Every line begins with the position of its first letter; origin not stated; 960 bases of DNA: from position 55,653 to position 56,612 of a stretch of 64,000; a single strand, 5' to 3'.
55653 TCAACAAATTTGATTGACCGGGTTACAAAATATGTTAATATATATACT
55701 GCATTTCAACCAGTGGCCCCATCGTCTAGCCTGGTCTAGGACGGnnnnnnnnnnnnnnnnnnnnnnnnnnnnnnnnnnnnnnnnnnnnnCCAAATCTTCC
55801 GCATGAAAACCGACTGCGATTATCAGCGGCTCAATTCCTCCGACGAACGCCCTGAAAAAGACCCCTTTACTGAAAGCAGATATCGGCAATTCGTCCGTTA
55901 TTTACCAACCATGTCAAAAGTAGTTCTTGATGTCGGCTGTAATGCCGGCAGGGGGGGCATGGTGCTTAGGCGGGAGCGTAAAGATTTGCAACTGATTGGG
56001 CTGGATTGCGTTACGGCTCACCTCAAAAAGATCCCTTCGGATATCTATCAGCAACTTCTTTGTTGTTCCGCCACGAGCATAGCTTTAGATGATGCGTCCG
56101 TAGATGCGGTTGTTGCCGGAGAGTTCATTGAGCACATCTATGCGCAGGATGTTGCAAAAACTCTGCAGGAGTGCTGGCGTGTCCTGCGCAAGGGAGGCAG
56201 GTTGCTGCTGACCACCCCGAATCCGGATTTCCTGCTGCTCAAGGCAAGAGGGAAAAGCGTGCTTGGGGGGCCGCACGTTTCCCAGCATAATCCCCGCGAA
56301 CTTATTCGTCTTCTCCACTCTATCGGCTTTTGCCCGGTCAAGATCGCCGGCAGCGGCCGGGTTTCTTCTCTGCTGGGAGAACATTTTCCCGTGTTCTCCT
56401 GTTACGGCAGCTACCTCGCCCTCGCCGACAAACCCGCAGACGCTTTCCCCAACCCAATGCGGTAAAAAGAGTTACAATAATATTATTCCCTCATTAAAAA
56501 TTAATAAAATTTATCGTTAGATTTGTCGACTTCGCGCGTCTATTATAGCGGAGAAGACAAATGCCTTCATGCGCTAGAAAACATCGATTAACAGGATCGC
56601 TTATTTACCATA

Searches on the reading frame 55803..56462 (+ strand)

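Call 75: search_protein_families(library=pfam, proteins=[window:55803-56462:+], max_evalue=0.0001)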
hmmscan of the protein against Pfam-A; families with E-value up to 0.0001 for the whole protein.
window:55803-56462:+ (220 aa): 6 families
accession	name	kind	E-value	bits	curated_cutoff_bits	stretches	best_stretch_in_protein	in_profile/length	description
PF08241.18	Methyltransf_11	-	1.1e-15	58.5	21.2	1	42-135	1-94/95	Methyltransferase domain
PF13649.12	Methyltransf_25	-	5.4e-13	49.9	27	1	41-132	1-97/97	Methyltransferase domain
PF08242.18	Methyltransf_12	-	1.2e-10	42.4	30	1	42-134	1-98/98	Methyltransferase domain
PF13489.12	Methyltransf_23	-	3.3e-09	37.1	27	1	28-177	10-160/164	Methyltransferase domain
PF13847.12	Methyltransf_31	-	1.5e-07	31.7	27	1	39-140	5-113/145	Methyltransferase domain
PF05148.21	Methyltransf_8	-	2.5e-05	24.7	27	1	38-136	73-156/219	Hypothetical methyltransferase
